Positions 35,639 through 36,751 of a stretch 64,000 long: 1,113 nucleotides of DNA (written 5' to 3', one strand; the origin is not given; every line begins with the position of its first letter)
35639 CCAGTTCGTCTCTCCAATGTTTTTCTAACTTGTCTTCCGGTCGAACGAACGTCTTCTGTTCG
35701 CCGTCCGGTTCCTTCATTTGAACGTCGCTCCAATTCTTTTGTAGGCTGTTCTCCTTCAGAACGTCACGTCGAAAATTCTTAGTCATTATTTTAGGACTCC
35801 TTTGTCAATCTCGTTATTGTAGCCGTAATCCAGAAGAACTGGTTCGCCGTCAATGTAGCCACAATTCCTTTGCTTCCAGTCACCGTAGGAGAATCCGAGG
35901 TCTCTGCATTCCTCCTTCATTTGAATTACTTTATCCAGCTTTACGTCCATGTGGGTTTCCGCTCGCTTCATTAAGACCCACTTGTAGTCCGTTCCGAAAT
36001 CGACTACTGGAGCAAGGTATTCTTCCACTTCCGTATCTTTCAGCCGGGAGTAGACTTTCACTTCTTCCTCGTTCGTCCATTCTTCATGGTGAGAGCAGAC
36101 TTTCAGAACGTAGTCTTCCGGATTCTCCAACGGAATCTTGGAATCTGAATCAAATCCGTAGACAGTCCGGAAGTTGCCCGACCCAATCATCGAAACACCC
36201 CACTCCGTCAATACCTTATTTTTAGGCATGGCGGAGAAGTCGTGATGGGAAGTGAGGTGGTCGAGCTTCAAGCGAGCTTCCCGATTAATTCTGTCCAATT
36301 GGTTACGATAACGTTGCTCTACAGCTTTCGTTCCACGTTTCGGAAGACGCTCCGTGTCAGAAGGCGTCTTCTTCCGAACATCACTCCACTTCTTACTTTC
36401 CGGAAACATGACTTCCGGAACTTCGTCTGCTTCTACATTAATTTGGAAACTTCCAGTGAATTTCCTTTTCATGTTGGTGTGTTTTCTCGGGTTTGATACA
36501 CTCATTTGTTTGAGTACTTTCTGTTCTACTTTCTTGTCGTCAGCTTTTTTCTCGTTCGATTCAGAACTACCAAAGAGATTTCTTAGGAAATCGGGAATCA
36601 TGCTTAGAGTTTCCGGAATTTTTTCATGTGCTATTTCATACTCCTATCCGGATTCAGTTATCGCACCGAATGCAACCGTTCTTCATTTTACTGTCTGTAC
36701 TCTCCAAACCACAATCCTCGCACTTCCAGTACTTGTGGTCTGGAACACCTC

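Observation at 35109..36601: Tandem pair of virus-encoded protein-kinase-like paralogues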

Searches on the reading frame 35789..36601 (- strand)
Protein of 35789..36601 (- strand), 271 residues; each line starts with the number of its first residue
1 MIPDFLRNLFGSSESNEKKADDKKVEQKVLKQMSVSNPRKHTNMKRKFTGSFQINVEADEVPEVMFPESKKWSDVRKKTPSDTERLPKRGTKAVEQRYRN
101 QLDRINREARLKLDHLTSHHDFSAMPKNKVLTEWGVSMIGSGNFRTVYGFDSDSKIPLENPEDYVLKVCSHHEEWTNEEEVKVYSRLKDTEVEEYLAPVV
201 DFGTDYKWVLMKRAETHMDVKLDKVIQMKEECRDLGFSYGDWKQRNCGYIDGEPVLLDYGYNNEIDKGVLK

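Call 4: search_protein_families(library=pfam, proteins=[window:35789-36601:-], max_evalue=10)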
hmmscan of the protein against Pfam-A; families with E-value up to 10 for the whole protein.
window:35789-36601:- (271 aa): 1 family
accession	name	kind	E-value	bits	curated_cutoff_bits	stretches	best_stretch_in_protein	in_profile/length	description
PF04794.17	YdjC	-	0.01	16.1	29.7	1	90-127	95-131/266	YdjC-like protein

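Call 5: search_protein_families(library=phrogs, proteins=[window:35789-36601:-], max_evalue=10)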
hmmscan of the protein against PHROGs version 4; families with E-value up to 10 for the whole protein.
window:35789-36601:- (271 aa): 2 families
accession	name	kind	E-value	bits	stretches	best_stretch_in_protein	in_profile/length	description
phrog_4301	-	unknown function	4.9e-12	46.9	1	111-266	18-173/225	-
phrog_33153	-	unknown function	0.23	12.6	1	97-122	6-30/40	-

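Call 6: search_solved_structures(query=window:35789-36601:-, max_evalue=10)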
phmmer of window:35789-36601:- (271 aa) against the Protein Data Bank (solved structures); distinct sequences matched with E-value up to 10: 4.
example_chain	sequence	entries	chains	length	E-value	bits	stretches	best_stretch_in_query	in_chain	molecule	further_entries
6l9j_B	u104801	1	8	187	0.45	13.3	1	10-102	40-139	SWI/SNF complex subunit SWI3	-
2au1_A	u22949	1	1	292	0.51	13.1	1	115-158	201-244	IgG-degrading protease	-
2avw_A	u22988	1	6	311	0.56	13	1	115-158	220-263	IgG-degrading protease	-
1y08_A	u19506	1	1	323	0.59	12.9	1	115-158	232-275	hypothetical protein SPy0861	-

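Call 7: find_homologous_proteins(query=window:35789-36601:-, max_evalue=0.001)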
Query window:35789-36601:- (271 aa): 3 proteins with E <= 0.001 among 180 candidates.
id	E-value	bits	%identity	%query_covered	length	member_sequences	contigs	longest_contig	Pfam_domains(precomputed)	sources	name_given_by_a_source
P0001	1.2e-181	620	100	100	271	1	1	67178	-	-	-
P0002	8.0e-66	240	44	97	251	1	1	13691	-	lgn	-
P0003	5.7e-63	231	53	72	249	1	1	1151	-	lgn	-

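Call 12: search_solved_structures(query=A1, max_evalue=10, show_alignments=3)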
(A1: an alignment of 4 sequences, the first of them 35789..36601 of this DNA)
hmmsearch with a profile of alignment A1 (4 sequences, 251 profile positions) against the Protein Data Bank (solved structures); distinct sequences matched with E-value up to 10: 2.
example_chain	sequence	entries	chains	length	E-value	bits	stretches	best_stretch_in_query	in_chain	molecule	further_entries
8a47_C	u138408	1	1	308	0.32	13.7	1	95-139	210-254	IgG-degrading protease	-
2bwm_A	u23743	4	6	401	1.7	11.4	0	146-207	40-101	PSATHYRELLA VELUTINA LECTIN PVL | PSATHYRELLA VELUTINA LECTIN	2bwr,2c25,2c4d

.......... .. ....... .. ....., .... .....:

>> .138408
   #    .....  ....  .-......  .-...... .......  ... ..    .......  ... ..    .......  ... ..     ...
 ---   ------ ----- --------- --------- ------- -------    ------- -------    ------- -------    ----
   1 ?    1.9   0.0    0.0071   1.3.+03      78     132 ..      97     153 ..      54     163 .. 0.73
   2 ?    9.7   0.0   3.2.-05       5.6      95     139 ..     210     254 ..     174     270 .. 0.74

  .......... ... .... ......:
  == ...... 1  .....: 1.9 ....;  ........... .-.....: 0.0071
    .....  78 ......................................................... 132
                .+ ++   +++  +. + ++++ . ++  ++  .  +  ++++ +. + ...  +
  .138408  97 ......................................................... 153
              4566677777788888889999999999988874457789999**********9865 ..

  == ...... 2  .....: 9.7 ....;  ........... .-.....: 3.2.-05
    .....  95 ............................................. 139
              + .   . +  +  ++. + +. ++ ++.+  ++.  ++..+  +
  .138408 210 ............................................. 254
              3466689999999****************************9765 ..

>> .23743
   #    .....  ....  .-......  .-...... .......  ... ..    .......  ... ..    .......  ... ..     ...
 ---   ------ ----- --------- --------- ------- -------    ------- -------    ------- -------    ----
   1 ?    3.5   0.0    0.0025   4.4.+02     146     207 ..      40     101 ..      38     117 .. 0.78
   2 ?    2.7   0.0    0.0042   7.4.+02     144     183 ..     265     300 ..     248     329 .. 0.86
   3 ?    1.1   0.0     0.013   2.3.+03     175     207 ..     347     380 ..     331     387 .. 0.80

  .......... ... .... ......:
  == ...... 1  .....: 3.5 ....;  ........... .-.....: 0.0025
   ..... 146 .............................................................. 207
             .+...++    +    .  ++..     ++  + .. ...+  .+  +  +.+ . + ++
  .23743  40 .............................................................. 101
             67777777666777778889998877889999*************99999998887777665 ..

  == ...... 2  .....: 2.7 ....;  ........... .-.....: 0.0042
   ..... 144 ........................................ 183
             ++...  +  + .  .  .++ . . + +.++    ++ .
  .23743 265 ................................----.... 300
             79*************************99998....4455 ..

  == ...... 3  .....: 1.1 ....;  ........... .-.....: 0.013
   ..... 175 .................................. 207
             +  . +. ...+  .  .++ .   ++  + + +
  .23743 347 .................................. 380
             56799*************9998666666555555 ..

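Call 17: search_dna_similar(query=window:35789-36601:-, collection=phages, mode=protein, max_evalue=0.01)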
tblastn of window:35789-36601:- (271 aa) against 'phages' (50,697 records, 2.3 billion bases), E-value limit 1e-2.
Records with a match: 3; places in all: 5; records where one place covers at least 80% of the query: 0.
Best place of each record, by identity: <60% 3.
By first word of the organism name: Haloarcula 2; Stenotrophomonas 1.
By host as written in the record: Halorubrum sp. 2; Stenotrophomonas maltophilia 1.
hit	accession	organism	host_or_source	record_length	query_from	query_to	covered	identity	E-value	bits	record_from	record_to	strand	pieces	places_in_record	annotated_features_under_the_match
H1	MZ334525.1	Haloarcula tailed virus 2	Halorubrum sp.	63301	88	269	67%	28.3%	2e-8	61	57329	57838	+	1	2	hypothetical protein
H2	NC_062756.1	Haloarcula tailed virus 2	Halorubrum sp.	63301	88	269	67%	28.3%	2e-8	61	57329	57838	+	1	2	hypothetical protein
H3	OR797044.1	Stenotrophomonas phage vB_SmaS_Bhz59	Stenotrophomonas maltophilia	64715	140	260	45%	28.1%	7e-6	53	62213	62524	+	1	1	hypothetical protein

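Call 18: get_annotated_region(hit=H1, flank=4000)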
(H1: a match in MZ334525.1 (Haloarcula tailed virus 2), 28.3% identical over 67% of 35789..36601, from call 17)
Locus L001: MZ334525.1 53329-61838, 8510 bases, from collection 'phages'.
description: Haloarcula tailed virus 2 isolate HATV-2/44, complete genome.
organism: Haloarcula tailed virus 2 (NCBI taxid 2877989)
taxonomy: Viruses; Duplodnaviria; Heunggongvirae; Uroviricota; Caudoviricetes; Thumleimavirales; Soleiviridae; Eilatmyovirus; Eilatmyovirus HATV2
host: Halorubrum sp.; source: solar saltern; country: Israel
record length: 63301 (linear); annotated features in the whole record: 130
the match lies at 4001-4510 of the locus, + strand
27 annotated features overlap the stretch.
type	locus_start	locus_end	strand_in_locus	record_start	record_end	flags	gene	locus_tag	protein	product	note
CDS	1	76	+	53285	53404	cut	-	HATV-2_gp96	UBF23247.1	hypothetical protein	-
CDS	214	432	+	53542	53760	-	-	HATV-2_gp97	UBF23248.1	hypothetical protein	-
CDS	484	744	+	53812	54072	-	-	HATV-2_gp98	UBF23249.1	hypothetical protein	-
CDS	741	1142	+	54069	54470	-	-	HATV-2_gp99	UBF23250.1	MaoC-like dehydratase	-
CDS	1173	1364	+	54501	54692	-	-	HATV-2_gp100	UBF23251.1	hypothetical protein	-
CDS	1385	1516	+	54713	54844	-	-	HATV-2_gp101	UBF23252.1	hypothetical protein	-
CDS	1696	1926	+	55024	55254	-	-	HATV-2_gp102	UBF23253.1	hypothetical protein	-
CDS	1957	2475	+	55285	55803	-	-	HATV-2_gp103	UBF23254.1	hypothetical protein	-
CDS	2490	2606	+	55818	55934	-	-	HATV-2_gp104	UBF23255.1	hypothetical protein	-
CDS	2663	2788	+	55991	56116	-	-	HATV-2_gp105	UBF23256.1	hypothetical protein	-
CDS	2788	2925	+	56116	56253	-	-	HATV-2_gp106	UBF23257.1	hypothetical protein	-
CDS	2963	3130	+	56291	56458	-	-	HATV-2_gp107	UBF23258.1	hypothetical protein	-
CDS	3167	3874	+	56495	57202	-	-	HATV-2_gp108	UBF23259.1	hypothetical protein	-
CDS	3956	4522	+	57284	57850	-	-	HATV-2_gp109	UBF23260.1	hypothetical protein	-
CDS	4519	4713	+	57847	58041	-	-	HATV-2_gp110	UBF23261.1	Zn ribbon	-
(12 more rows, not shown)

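Call 19: get_annotated_region(hit=H3, flank=3000)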
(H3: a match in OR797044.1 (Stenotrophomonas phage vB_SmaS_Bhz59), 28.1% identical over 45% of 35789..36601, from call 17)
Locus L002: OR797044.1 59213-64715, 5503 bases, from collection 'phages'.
description: Stenotrophomonas phage vB_SmaS_Bhz59, complete genome.
organism: Stenotrophomonas phage vB_SmaS_Bhz59 (NCBI taxid 3097475)
taxonomy: Viruses; Duplodnaviria; Heunggongvirae; Uroviricota; Caudoviricetes; Mesyanzhinovviridae; Rabinowitzvirinae
host: Stenotrophomonas maltophilia; source: waste water; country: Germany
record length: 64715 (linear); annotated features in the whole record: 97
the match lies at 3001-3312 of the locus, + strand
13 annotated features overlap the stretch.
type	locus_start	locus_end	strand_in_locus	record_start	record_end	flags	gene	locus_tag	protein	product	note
CDS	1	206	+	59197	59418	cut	-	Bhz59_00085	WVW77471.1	hypothetical protein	-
CDS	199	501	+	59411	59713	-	-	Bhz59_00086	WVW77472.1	hypothetical protein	-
CDS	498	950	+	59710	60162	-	-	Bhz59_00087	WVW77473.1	hypothetical protein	-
CDS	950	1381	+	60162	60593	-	-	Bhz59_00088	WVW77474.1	hypothetical protein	-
CDS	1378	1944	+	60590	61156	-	-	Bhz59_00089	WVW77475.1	hypothetical protein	-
CDS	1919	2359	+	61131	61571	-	-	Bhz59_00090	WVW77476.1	hypothetical protein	-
CDS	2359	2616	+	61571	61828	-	-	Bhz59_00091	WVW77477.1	hypothetical protein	-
CDS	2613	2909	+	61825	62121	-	-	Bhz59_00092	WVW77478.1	hypothetical protein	-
CDS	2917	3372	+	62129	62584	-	-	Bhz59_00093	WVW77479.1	hypothetical protein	-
CDS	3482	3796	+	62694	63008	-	-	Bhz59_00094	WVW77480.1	hypothetical protein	-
CDS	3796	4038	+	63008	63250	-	-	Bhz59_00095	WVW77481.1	hypothetical protein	-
CDS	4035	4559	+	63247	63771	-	-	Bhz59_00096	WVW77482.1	hypothetical protein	-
CDS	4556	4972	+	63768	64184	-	-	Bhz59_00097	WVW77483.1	hypothetical protein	-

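Call 23: predict_structure(alignment_id=A1)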
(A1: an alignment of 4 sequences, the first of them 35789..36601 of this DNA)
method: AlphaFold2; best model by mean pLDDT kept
length: 271 residues; sequences in the alignment: 4
mean_pLDDT: 59.3   pTM: 0.55
mean pLDDT of the five models: 59.3, 54.2, 50.6, 35.5, 28.2
residues with pLDDT >= 90: 2; 70-90: 109; 50-70: 56; < 50: 104
segments of 3 or more residues with pLDDT < 50: 1-90, 141-143, 172-175, 269-271
pLDDT, mean of each block of 10 residues (from residue 1): 36 30 32 29 27 31 29 32 38 49 79 81 59 74 64 88 82 54 70 82 79 75 87 78 81 81 54 36
secondary structure, 60 per line:
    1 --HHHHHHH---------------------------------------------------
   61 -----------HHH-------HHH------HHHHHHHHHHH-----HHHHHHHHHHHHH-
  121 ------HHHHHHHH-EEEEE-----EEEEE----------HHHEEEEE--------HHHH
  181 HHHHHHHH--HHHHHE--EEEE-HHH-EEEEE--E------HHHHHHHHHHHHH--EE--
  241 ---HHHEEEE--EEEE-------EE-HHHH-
elements in order: H3-9 H91-101 H107-119 H127-134 E136-140 E146-150 E164-168 H177-188 H191-195 E199-202 E208-212 H222-234 E247-250 E253-256 H267-270

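Call 25: search_protein_representatives(alignment_id=A1)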
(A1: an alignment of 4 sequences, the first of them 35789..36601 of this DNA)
Query: 4 sequences, 251 profile positions. Proteins with E-value up to 0.001 (for the whole library): 308; up to 1e-10: 22; up to 1e-30: 4. The best 150 are listed.
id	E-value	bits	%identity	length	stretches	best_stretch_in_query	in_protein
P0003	7.9e-130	448.2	-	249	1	4-249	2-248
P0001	2.5e-124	430.2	-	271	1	1-251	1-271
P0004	3.5e-97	341.2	-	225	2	50-250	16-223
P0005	2.8e-44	167.9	-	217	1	73-243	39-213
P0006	1.1e-28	116.8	-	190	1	108-243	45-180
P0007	2.7e-27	112.3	-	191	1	75-243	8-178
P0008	1.1e-22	97.2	-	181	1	109-244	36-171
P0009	1.3e-22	97.0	-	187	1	101-241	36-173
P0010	9.8e-22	94.1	-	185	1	92-244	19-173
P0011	1.1e-21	93.9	-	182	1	106-242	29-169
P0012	1.6e-16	77.0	-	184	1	112-241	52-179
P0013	1.2e-14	70.8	-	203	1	112-242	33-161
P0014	3.2e-14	69.5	-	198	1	86-242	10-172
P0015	4.2e-13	65.8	-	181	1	113-242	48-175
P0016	1.6e-12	63.9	-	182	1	117-242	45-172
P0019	3.4e-12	62.8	-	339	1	117-241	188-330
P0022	3.7e-11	59.4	-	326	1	118-246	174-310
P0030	5.9e-10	55.5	-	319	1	25-242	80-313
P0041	4.2e-09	52.7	-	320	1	72-242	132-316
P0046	6.2e-09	52.1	-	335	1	116-243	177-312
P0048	7.0e-09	52.0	-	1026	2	146-245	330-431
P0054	1.3e-08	51.1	-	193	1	132-249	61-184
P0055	1.3e-08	51.0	-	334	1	62-242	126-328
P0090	6.9e-07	45.4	-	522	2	85-241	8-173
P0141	7.5e-06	42.0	-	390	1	108-241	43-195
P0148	1.0e-05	41.6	-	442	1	97-243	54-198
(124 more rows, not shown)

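Call 27: fold_search(model_id=the predicted structure, library=pdb)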
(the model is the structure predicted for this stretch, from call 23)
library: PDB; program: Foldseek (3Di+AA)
matches with E <= 10: 1268; with E <= 0.001: 0
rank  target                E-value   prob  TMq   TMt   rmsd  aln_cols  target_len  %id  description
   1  4f9a_C                1.7e-03  0.99  0.33  0.29   7.1       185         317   14  Human CDC7 kinase in complex with DBF4 and nucleotide (released 2012-10-31)
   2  5zn0                  1.9e-03  0.99  0.32  0.27   9.7       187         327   14  Joint X-ray/neutron structure of protein kinase ck2 alpha subunit (released 2018-11-21)
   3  4f9b_A                1.9e-03  0.97  0.31  0.28   7.3       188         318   16  Human CDC7 kinase in complex with DBF4 and PHA767491 (released 2012-10-31)
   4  6ya8_A                2.4e-03  0.97  0.31  0.26   7.4       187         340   14  Cdc7-Dbf4 bound to ADP-BeF3 (released 2020-05-27)
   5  5m4u                  2.8e-03  0.98  0.33  0.28  14.1       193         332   15  ORTHORHOMBIC COMPLEX STRUCTURE OF HUMAN PROTEIN KINASE CK2 CATALYTIC SUBUNIT (ISOFORM CK2ALPHA') WITH THE INHIBITOR 4'-C (released 2017-01-18)
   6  6l24                  3.2e-03  0.99  0.33  0.28  12.3       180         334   16  Crystal structure of CK2a1 H115Y/V116I with hematein (released 2020-02-26)
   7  6u0k_A                3.6e-03  0.99  0.33  0.31   5.5       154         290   18  TTBK2 kinase domain in complex with Compound 1 (released 2020-03-11)
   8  9epv_B                3.6e-03  0.98  0.32  0.27  12.8       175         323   16  Crystal structure of human Casein Kinase II subunit alpha (CK2a1) in complex with allosteric ligand FGC333 (released 2024-05-01)
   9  6cqh_B                4.1e-03  0.99  0.33  0.29   6.0       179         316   21  Crystal Structure of the Human vaccinia-related kinase bound to a N-propynyl-N-ethyl-dihydropteridine inhibitor (released 2018-03-28)
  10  3mb6                  4.1e-03  0.98  0.33  0.28   8.2       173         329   16  Human CK2 catalytic domain in complex with a difurane derivative inhibitor (CPA) (released 2010-05-05)
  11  1na7                  4.4e-03  0.97  0.33  0.28   9.8       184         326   15  Crystal structure of the catalytic subunit of human protein kinase CK2 (released 2003-08-26)
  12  8xkp                  4.4e-03  0.96  0.31  0.24  12.3       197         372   16  Crystal structure of human tyrosine-protein kinase Fes/Fps in complex with compound 17c (released 2025-01-01)
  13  3bkb                  4.4e-03  0.96  0.29  0.23  12.4       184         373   16  Crystal structure of human Feline Sarcoma Viral Oncogene Homologue (v-FES) (released 2007-12-25)
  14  5mow_A                4.7e-03  0.95  0.31  0.27  15.2       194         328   14  Crystal Structure of CK2alpha with ZT0432 bound (released 2017-05-24)
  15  6u0k_B                5.3e-03  0.99  0.33  0.30   6.1       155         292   19  TTBK2 kinase domain in complex with Compound 1 (released 2020-03-11)
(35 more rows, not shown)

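Call 38: find_encoding_contigs(protein=P0002, flank=6000, max_places=3)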
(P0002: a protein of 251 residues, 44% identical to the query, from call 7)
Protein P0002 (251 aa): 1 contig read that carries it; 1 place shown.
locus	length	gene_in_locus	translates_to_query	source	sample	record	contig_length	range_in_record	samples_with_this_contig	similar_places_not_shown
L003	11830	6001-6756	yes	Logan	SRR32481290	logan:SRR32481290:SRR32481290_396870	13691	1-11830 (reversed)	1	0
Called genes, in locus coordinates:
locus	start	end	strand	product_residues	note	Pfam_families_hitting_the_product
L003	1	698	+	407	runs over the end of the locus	-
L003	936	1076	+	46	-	-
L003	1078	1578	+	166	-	-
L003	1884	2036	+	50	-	-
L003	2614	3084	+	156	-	-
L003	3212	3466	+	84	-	-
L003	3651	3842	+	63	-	-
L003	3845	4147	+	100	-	-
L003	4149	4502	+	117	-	-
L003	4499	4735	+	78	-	-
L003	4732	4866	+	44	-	-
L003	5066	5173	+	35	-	-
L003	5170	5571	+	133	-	-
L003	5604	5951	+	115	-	-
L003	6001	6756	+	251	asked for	-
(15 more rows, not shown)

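Call 57: find_related_loci(query=A1, collection=viral_contigs, flank=6000)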
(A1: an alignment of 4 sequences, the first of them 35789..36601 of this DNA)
Query A1 (271 aa) in viral_contigs; peptide patterns used: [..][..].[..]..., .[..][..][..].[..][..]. (x = any residue, [..] = any of these).
325 stretches matched a pattern, but none encodes a relative of the query by tblastn (E <= 1e-3).

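Call 66: search_protein_families(library=ncbifam, proteins=[window:35789-36601:-], max_evalue=10)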
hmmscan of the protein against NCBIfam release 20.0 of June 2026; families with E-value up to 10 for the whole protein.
window:35789-36601:- (271 aa): 0 families

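Call 67: search_protein_families(library=padloc, proteins=[window:35789-36601:-], max_evalue=10)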
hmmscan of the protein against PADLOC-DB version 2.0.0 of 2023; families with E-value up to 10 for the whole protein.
window:35789-36601:- (271 aa): 0 families

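Call 68: find_encoding_contigs(protein=P0014, flank=8000, max_places=2)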
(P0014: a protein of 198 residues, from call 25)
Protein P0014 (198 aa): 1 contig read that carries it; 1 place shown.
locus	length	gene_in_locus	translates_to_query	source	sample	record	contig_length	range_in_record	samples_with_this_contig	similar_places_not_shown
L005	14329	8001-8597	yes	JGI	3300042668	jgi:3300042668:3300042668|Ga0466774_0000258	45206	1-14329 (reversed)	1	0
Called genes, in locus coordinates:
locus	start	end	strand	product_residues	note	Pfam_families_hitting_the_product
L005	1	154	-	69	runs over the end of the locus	-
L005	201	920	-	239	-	-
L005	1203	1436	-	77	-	-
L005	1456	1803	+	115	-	-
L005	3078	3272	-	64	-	-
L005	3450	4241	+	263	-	-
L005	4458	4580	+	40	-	-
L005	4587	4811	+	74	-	-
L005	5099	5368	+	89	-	-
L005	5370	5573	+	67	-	-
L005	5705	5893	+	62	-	-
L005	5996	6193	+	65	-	-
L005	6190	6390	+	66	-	-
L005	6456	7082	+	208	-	-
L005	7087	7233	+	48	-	-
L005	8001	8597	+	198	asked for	-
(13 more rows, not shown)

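Call 69: find_encoding_contigs(protein=P0054, flank=8000, max_places=2)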
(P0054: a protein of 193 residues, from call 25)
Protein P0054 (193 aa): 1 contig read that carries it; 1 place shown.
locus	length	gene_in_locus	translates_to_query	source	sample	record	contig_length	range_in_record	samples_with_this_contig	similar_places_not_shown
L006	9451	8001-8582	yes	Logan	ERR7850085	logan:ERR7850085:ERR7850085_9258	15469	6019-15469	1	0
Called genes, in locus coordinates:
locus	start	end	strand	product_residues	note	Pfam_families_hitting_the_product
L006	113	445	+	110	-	-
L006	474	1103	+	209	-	-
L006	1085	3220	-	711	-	-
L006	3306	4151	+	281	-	-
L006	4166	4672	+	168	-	-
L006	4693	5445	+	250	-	-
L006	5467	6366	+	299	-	PF04991:LicD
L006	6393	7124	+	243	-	PF01755:Glyco_transf_25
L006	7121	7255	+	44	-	-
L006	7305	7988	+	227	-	PF01522:Polysacc_deac_1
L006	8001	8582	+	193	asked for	-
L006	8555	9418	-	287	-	-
